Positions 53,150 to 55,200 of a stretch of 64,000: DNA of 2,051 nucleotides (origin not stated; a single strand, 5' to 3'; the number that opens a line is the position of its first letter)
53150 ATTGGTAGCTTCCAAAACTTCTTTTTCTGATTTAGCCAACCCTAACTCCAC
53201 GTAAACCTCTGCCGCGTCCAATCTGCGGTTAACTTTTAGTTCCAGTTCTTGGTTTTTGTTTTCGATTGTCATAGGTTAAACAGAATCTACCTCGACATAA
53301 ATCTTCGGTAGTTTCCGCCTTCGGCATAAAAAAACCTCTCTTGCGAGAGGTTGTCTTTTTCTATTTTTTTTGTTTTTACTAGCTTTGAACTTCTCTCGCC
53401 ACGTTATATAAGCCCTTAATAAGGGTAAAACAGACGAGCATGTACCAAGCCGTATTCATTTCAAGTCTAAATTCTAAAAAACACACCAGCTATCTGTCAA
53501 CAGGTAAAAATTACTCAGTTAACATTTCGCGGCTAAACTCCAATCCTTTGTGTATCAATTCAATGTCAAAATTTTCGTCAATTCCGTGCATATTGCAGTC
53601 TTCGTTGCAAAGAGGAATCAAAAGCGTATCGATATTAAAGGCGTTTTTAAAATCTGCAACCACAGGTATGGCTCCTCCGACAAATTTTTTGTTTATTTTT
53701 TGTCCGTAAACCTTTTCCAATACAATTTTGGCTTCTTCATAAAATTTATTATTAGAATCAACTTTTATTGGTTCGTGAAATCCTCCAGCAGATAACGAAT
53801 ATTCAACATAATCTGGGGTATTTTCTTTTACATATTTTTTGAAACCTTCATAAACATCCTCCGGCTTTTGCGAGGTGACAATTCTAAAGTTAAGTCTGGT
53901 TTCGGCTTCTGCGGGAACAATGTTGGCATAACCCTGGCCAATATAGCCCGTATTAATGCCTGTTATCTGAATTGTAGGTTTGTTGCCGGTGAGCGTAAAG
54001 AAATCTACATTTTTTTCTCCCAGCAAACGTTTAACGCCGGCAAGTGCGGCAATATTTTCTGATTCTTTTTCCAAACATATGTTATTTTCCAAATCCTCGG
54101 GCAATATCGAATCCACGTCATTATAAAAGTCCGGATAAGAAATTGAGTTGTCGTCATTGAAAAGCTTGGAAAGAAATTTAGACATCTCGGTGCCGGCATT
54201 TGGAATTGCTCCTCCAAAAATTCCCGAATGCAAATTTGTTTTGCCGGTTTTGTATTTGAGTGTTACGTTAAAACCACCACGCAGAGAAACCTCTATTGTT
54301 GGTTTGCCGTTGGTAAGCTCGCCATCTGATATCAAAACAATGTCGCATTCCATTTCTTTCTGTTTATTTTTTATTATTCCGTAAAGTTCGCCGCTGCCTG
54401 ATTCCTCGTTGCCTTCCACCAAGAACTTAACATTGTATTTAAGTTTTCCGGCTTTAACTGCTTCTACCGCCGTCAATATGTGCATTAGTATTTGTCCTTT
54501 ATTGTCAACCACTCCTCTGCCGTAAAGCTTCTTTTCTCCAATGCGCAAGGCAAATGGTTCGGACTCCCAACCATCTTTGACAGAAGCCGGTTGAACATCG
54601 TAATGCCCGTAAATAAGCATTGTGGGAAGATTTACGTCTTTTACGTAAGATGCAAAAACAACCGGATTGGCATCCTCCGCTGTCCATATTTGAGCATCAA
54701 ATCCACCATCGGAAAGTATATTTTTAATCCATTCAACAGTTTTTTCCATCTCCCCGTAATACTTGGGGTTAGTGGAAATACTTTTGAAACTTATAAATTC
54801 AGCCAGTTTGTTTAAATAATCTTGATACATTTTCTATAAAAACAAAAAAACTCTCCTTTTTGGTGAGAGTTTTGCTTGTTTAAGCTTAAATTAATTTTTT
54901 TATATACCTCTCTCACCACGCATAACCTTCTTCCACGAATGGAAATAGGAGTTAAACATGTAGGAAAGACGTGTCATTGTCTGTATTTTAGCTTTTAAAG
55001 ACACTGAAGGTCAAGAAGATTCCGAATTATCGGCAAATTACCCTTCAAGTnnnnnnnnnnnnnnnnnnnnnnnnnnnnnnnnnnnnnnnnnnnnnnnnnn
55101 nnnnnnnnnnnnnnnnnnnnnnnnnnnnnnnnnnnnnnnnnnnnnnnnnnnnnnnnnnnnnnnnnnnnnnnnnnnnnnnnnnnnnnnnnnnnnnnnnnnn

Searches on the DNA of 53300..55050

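Call 85: search_rna_families(source=window, start=53300, end=55050, threshold=evalue, max_evalue=1)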
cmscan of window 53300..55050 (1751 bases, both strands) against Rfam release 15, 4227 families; matches with E-value up to 1: 1.
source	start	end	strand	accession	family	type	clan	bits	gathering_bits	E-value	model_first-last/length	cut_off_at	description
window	54796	54876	+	RF01402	STnc150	Gene; sRNA;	-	16.7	60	0.92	180-263/267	no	STnc150 Hfq binding RNA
